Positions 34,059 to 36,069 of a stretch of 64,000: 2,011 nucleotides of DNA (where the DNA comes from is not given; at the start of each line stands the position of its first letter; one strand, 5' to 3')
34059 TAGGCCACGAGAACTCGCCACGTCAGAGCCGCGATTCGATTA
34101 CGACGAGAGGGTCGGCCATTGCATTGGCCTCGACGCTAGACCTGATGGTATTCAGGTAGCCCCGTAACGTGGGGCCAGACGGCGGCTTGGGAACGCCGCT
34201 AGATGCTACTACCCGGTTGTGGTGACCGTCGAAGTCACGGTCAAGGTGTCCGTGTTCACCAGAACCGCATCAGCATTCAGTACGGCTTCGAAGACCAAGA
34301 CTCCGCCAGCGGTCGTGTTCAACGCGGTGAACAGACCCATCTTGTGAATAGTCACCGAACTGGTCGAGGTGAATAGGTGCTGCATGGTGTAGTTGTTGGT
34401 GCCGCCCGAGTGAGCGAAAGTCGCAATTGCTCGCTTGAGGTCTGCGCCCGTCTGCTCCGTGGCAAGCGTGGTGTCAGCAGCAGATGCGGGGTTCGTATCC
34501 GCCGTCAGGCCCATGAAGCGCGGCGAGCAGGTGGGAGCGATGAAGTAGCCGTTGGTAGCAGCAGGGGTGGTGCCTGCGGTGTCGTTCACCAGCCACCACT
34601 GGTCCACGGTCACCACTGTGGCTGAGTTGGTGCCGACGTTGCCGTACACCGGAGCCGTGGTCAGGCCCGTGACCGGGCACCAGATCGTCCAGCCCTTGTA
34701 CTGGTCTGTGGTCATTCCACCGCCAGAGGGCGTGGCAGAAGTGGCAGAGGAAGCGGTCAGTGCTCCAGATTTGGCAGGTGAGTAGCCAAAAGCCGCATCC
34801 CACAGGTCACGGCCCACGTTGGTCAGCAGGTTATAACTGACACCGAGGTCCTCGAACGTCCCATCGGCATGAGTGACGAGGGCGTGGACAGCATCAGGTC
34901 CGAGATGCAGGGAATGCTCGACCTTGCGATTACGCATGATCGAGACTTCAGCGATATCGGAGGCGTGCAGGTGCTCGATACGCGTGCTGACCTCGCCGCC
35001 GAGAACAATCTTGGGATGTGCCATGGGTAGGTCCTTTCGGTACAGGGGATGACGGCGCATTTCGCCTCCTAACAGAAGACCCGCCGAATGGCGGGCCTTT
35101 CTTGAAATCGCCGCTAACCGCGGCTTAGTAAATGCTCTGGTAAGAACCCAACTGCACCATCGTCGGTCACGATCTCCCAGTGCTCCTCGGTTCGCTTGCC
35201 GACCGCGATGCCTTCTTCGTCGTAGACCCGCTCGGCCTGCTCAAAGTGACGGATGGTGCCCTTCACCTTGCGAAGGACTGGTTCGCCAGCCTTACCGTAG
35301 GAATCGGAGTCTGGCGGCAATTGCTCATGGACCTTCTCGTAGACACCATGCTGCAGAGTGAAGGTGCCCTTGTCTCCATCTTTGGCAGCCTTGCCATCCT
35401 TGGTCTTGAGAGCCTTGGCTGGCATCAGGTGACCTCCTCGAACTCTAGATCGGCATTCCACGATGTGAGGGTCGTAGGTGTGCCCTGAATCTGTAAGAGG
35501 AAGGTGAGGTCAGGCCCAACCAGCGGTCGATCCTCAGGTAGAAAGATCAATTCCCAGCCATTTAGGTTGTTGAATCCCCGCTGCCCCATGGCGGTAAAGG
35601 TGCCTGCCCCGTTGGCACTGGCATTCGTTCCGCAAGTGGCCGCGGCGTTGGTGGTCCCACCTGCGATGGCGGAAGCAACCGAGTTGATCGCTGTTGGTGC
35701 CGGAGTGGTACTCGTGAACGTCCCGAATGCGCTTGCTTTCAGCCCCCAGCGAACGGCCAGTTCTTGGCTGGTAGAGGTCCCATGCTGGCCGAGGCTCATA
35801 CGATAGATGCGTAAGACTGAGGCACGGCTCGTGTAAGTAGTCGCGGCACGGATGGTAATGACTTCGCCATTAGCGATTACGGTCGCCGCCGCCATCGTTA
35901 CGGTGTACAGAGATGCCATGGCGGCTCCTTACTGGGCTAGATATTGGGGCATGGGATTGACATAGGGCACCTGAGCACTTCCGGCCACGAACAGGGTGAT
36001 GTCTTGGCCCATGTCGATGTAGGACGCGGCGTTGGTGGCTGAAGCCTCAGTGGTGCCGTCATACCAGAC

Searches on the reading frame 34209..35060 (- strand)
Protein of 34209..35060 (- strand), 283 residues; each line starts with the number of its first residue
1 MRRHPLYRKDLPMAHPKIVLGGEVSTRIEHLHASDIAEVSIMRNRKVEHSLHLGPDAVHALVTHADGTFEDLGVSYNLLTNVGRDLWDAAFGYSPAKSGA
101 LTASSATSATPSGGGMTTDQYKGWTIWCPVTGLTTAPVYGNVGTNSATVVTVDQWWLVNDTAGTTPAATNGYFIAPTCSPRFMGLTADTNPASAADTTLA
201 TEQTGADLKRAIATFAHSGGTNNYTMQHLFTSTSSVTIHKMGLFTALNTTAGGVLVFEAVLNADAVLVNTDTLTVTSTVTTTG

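Call 9: search_protein_families(library=pfam, proteins=[window:34209-35060:-], max_evalue=0.01)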
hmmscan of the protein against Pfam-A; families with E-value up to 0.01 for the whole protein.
window:34209-35060:- (283 aa): 0 families

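Call 10: search_protein_families(library=phrogs, proteins=[window:34209-35060:-], max_evalue=0.01)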
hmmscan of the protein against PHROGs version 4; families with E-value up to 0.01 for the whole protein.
window:34209-35060:- (283 aa): 0 families

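Call 45: find_related_loci(query=window:34209-35060:-, collection=viral_contigs, flank=10000)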
Query window:34209-35060:- (283 aa) in viral_contigs; peptide patterns used: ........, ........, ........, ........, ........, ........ (x = any residue, [..] = any of these).
1 stretches matched a pattern, but none encodes a relative of the query by tblastn (E <= 1e-3).

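Call 47: find_related_loci(query=A3, collection=viral_contigs, flank=10000)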
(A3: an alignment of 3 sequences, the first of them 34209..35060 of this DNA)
Query A3 (283 aa) in viral_contigs; peptide patterns used: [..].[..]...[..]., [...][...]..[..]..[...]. (x = any residue, [..] = any of these).
53 stretches matched a pattern; 33 encode a relative of the query (tblastn E <= 1e-3); 33 distinct loci.
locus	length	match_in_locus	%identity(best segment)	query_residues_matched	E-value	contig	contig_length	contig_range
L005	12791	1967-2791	71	1-273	3e-125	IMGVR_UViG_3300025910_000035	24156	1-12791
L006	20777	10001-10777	56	28-283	4e-72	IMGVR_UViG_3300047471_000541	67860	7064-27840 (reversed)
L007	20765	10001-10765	56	34-283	1e-71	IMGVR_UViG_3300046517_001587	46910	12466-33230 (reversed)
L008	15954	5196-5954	53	25-280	4e-71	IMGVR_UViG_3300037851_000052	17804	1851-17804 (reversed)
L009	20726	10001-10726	55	40-280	1e-69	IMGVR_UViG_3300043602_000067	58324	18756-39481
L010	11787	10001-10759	47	34-280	3e-60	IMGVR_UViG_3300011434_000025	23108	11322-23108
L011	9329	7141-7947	45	28-283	3e-56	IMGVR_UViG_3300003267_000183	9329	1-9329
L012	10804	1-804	45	28-283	4e-55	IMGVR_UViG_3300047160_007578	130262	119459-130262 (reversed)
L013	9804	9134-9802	46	38-257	1e-50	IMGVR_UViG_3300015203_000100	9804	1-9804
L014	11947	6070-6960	40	2-280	7e-50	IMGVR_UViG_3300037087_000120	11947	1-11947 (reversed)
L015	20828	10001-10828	41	11-283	3e-49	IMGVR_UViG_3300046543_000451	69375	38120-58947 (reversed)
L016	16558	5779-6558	40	31-269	4e-48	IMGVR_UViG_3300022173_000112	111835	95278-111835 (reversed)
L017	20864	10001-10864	41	3-280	1e-47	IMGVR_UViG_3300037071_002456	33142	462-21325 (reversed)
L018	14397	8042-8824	44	23-280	1e-46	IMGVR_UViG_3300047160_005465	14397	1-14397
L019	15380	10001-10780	40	31-269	4e-43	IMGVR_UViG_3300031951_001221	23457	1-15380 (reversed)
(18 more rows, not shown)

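Call 61: search_protein_families(library=pfam, alignment_id=A5, max_evalue=0.001)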
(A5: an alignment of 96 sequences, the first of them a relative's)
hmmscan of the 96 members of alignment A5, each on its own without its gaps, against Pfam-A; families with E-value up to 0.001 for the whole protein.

A. member 1, L007:236-1882:+ (549 aa): 7 families
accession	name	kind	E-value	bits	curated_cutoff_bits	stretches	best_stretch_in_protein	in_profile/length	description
PF00580.27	UvrD-helicase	-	5.7e-36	125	23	2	139-238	162-266/271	UvrD/REP helicase N-terminal domain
PF13361.12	UvrD_C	-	3.9e-24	86.1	25.6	2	443-527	262-350/350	UvrD-like helicase C-terminal domain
PF13245.12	AAA_19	-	4e-15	56.6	25.1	1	7-227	1-133/134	AAA domain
PF13087.12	AAA_12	-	1.5e-08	34.9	27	1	456-522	132-190/195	AAA domain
PF13538.12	UvrD_C_2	-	2.3e-08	34.2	27.4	1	467-522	2-51/52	UvrD-like helicase C-terminal domain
PF01443.25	Viral_helicase1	-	1.1e-07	32.3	21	1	462-522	178-226/228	Viral superfamily 1 RNA helicase core domain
PF13604.12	AAA_30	-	0.00016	21.9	27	0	2-63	1-66/191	AAA domain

B. families by the number of members that match (of 96 scanned): 27 families (the first 25 are shown)
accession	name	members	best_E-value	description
PF25209.1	Phage_capsid_4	2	1.7e-42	Phage capsid protein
PF14594.13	Sipho_Gp37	1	3.9e-40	Siphovirus ReqiPepy6 Gp37-like protein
PF00580.27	UvrD-helicase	1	5.7e-36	UvrD/REP helicase N-terminal domain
PF00145.23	DNA_methylase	1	2.6e-29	C-5 cytosine-specific DNA methylase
PF13365.12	Trypsin_2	1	9.9e-28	Trypsin-like peptidase domain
PF13361.12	UvrD_C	1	3.9e-24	UvrD-like helicase C-terminal domain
PF00589.27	Phage_integrase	1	4.6e-24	Phage integrase family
PF19586.5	DUF6093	1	6.2e-24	Family of unknown function (DUF6093)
PF13385.13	Laminin_G_3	1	1.4e-15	Concanavalin A-like lectin/glucanases superfamily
PF13245.12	AAA_19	1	4e-15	AAA domain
PF00149.33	Metallophos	1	8.9e-15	Calcineurin-like phosphoesterase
PF20441.4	TerL_nuclease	1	8.5e-14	Terminase large subunit, endonuclease domain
PF00089.32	Trypsin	1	2e-13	Trypsin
PF23140.1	Gp80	1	3.5e-12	Podophage GP4 fiber I protein gp80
PF13730.12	HTH_36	1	8.2e-11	Helix-turn-helix domain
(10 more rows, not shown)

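Call 79: search_solved_structures(query=A8, max_evalue=1, show_alignments=1)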
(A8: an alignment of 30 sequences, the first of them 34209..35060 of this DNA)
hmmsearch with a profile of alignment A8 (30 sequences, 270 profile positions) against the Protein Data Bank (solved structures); distinct sequences matched with E-value up to 1: 0.

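Call 98: find_related_loci(query=A3, collection=genome_contigs, flank=10000)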
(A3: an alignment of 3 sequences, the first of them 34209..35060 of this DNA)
Query A3 (283 aa) in genome_contigs; peptide patterns used: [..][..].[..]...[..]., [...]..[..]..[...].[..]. (x = any residue, [..] = any of these).
18 stretches matched a pattern; 3 encode a relative of the query (tblastn E <= 1e-3); 3 distinct loci.
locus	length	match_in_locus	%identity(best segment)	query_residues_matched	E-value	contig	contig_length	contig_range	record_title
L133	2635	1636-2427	47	5-279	2e-64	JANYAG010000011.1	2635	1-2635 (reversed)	MAG: Gemmatimonadetes bacterium isolate GL140_5_metabat_188_sub GL140_5_k141_1680183, whole genome shotgun sequence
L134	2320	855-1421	45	99-283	5e-28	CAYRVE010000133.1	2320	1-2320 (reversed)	MAG TPA_asm: uncultured Candidatus Saccharibacteria bacterium isolate binchicken_co54_64 genome assembly, contig: NODE_1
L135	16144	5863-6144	41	182-279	6e-14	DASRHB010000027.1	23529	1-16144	MAG TPA_asm: Candidatus Acidiferrales bacterium isolate SMAG_U10073 k141_1735090, whole genome shotgun sequence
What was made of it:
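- Tried and rejected: Host identification through genome contigs returned only three MAG contigs from three phyla (two of them under 3 kb), so it is uninformative (call 98).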

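Call 99: search_protein_families(library=ncbifam, proteins=[window:34209-35060:-], max_evalue=0.01)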
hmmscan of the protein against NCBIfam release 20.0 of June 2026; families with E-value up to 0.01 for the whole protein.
window:34209-35060:- (283 aa): 0 families

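Call 112: search_dna_similar(query=window:34209-35060:-, collection=phages, mode=protein, max_evalue=0.001, max_rows=15)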
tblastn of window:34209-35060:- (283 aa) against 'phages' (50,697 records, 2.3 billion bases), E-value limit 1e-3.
No match.
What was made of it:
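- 34209..35060 (-): 283-aa conserved partner protein (p283), function unknown. No hit in Pfam, PHROGs, NCBIfam, PDB or cultured phages (calls 9, 10, 79, 99, 112).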

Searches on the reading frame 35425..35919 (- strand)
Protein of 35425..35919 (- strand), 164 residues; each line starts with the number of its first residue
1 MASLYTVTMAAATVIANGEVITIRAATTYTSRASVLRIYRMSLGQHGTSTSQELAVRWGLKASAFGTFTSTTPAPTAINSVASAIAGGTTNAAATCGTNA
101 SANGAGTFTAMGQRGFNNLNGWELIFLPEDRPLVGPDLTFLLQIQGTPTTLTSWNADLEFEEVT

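Call 9: search_protein_families(library=pfam, proteins=[window:35425-35919:-], max_evalue=0.01)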
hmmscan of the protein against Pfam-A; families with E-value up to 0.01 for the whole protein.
window:35425-35919:- (164 aa): 0 families

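Call 10: search_protein_families(library=phrogs, proteins=[window:35425-35919:-], max_evalue=0.01)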
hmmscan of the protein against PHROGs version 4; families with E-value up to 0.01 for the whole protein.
window:35425-35919:- (164 aa): 0 families

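Call 99: search_protein_families(library=ncbifam, proteins=[window:35425-35919:-], max_evalue=0.01)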
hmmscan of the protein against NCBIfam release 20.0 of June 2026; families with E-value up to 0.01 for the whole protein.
window:35425-35919:- (164 aa): 0 families

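Call 113: search_dna_similar(query=window:35425-35919:-, collection=phages, mode=protein, max_evalue=0.001, max_rows=15)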
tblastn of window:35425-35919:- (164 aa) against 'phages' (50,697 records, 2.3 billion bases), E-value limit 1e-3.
No match.
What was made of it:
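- Tried and rejected: tblastn of p283 and p164 against cultured phages (calls 112, 113), and a p283 profile against PDB sequences (call 79).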
